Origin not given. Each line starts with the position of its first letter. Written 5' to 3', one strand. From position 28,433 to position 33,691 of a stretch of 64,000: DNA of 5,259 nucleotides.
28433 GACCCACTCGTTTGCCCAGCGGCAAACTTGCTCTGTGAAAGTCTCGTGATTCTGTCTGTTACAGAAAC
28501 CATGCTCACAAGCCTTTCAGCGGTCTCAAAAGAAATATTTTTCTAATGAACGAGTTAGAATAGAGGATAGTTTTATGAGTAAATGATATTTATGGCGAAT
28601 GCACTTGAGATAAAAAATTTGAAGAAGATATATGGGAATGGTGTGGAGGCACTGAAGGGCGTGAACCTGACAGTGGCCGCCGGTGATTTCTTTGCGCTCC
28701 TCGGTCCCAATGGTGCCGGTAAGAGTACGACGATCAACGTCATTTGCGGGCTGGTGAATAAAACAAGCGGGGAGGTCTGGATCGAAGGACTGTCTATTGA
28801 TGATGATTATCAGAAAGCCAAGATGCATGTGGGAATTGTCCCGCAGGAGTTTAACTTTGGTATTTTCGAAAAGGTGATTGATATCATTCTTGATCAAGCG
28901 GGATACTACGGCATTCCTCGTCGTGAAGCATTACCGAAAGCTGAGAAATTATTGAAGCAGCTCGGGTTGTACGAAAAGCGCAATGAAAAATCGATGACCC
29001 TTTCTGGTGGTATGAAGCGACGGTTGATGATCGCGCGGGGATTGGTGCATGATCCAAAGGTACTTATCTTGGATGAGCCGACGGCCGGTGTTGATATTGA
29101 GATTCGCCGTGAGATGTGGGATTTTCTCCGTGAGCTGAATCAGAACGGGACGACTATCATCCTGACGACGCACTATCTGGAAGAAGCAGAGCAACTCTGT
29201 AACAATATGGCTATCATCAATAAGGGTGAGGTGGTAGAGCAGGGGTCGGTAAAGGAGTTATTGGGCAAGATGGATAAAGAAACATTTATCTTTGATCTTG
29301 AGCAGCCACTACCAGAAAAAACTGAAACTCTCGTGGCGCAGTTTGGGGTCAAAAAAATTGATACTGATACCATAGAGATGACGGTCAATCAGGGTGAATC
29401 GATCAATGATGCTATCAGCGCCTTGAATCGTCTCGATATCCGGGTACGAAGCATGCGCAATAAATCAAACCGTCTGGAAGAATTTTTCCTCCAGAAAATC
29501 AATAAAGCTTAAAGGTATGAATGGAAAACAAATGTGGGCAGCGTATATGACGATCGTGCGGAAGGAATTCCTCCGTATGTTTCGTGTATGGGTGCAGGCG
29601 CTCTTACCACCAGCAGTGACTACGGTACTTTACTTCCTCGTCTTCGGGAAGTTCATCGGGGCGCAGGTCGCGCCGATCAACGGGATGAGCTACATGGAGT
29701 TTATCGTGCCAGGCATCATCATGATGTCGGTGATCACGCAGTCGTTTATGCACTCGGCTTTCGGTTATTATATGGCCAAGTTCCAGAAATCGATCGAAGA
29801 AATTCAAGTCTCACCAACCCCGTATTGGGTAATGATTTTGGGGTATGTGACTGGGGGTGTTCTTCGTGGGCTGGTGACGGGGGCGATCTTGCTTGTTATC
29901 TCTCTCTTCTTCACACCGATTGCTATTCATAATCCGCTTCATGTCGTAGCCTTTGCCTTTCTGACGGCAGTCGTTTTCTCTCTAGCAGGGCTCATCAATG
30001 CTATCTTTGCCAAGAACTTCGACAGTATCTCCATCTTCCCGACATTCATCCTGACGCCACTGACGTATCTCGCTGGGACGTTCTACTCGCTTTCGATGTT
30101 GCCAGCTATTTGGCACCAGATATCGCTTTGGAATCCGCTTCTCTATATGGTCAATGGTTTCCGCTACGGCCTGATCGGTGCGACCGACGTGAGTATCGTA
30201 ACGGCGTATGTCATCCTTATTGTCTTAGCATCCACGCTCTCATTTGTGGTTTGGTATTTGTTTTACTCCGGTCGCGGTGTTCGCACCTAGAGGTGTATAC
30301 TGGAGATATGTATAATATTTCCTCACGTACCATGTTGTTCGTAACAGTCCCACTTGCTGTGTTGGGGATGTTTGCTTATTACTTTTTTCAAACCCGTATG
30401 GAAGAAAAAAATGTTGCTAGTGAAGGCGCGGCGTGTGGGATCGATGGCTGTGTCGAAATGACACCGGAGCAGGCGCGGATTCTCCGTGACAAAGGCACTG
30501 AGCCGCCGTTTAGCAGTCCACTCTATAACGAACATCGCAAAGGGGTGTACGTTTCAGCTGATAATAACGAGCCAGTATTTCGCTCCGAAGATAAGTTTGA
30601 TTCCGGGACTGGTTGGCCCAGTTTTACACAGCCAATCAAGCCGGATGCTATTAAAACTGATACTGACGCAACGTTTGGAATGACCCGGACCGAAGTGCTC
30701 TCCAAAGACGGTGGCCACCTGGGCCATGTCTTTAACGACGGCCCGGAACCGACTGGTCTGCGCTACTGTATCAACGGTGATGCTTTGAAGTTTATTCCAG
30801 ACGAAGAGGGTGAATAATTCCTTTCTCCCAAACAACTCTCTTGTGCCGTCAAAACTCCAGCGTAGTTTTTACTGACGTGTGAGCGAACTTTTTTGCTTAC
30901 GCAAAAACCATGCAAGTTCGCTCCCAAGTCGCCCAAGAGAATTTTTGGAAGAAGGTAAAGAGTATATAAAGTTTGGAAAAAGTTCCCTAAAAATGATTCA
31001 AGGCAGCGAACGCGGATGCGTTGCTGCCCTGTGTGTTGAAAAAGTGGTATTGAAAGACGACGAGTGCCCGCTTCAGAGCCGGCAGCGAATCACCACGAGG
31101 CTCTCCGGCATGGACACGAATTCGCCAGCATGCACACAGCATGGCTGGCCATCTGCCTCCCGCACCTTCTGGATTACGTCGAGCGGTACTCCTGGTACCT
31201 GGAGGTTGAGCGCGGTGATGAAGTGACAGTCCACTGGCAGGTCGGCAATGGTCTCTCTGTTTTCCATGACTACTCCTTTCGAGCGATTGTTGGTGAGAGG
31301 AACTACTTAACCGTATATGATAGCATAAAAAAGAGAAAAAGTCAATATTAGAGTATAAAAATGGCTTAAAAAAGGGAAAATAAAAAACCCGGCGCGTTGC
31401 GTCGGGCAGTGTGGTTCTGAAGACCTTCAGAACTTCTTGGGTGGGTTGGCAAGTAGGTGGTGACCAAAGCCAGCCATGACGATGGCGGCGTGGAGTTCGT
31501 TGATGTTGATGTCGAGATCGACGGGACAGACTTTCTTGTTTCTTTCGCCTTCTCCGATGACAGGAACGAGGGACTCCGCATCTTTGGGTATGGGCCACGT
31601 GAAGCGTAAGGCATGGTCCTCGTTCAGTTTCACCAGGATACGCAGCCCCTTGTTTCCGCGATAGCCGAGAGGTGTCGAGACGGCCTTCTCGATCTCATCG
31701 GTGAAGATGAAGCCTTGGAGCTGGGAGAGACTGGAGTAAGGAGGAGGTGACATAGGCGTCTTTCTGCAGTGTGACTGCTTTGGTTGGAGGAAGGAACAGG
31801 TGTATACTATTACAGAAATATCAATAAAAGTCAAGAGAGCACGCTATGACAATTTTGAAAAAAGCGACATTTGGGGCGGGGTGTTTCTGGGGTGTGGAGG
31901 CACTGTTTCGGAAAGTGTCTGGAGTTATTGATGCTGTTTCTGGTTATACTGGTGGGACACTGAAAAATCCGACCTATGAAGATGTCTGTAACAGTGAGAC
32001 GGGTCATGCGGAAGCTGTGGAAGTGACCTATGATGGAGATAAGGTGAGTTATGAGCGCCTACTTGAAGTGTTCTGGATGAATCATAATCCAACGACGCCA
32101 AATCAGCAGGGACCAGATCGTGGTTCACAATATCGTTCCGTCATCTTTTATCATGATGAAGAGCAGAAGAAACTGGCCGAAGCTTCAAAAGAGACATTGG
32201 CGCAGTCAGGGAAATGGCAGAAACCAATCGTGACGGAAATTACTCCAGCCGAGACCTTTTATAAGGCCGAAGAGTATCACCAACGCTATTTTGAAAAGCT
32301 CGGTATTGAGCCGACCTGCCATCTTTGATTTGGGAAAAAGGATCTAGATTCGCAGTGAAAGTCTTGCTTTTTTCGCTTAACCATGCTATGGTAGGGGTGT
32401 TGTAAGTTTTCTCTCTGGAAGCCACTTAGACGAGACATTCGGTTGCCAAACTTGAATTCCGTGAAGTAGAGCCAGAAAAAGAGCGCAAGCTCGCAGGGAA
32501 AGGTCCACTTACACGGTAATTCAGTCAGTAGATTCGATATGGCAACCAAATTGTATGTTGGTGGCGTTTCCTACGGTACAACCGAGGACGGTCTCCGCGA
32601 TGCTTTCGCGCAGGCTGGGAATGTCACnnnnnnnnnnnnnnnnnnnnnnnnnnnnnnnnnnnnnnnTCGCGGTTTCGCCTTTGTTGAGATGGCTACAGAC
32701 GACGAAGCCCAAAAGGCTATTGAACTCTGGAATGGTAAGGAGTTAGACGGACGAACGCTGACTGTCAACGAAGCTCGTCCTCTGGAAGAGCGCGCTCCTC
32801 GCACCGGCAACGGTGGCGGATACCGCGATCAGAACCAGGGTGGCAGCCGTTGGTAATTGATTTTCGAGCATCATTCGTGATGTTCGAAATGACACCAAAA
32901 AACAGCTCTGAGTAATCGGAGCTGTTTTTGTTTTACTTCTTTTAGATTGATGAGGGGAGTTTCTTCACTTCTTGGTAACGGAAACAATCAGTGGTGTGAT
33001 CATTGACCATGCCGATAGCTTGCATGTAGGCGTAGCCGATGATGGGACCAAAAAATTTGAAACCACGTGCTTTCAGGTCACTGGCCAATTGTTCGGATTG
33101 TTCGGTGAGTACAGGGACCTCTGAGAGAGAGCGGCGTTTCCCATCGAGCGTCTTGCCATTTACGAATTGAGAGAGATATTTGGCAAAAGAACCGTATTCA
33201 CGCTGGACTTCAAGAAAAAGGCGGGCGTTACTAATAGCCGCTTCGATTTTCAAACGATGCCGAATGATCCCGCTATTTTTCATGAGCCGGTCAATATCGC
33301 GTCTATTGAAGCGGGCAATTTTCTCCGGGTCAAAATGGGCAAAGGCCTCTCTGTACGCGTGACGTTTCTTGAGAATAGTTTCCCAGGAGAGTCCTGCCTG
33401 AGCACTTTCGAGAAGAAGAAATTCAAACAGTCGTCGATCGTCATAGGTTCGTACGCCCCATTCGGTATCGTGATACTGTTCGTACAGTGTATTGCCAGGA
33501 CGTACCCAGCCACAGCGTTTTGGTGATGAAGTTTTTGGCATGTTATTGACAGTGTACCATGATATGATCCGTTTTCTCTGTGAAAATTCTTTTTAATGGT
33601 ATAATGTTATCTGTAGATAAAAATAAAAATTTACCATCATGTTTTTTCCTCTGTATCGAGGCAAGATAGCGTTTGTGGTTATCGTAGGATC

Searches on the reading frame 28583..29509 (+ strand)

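Call 87: search_protein_families(library=pfam, proteins=[window:28583-29509:+], max_evalue=0.00001)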
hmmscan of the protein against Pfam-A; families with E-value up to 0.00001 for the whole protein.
window:28583-29509:+ (309 aa): 2 families
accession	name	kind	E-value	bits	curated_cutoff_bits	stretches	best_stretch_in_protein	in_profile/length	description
PF00005.33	ABC_tran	-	1.9e-33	116.4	25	1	24-168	1-137/137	ABC transporter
PF13304.12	AAA_21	-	4.3e-11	43.9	27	1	140-197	238-298/304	AAA domain, putative AbiEii toxin, Type IV TA system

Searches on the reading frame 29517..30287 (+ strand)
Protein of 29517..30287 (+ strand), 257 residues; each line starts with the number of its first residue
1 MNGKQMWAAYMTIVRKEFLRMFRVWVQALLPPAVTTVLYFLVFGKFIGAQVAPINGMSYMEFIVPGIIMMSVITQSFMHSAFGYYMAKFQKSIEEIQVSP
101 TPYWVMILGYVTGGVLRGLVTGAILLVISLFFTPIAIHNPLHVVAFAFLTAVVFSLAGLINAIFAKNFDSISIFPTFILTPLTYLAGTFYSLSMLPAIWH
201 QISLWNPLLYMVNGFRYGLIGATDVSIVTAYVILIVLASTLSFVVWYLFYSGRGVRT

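Call 87: search_protein_families(library=pfam, proteins=[window:29517-30287:+], max_evalue=0.00001)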
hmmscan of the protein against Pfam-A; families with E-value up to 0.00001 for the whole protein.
window:29517-30287:+ (257 aa): 2 families
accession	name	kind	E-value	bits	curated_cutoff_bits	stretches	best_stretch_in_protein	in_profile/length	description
PF01061.29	ABC2_membrane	-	5.8e-31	108.1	26.9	1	10-219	3-210/211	ABC-2 type transporter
PF12698.13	ABC2_membrane_3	-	1.1e-07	31.8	31.6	1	57-243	158-343/347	ABC-2 family transporter protein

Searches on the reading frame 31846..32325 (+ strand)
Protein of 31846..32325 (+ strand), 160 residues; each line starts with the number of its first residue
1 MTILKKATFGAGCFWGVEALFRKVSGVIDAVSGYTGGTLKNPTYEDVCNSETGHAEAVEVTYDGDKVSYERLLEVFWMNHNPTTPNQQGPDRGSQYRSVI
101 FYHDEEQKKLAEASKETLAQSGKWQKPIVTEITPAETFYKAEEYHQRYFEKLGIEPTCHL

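Call 87: search_protein_families(library=pfam, proteins=[window:31846-32325:+], max_evalue=0.00001)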
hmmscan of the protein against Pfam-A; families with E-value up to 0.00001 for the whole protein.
window:31846-32325:+ (160 aa): 1 family
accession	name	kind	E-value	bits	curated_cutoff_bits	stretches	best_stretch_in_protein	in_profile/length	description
PF01625.27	PMSR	-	3.1e-67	226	23.7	1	6-152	1-147/153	Peptide methionine sulfoxide reductase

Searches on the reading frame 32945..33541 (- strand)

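Call 87: search_protein_families(library=pfam, proteins=[window:32945-33541:-], max_evalue=0.00001)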
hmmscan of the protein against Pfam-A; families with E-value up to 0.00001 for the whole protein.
window:32945-33541:- (199 aa): 1 family
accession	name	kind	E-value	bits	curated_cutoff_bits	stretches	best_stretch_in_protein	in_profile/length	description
PF03352.18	Adenine_glyco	-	6.4e-77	257.8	25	1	12-188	1-176/177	Methyladenine glycosylase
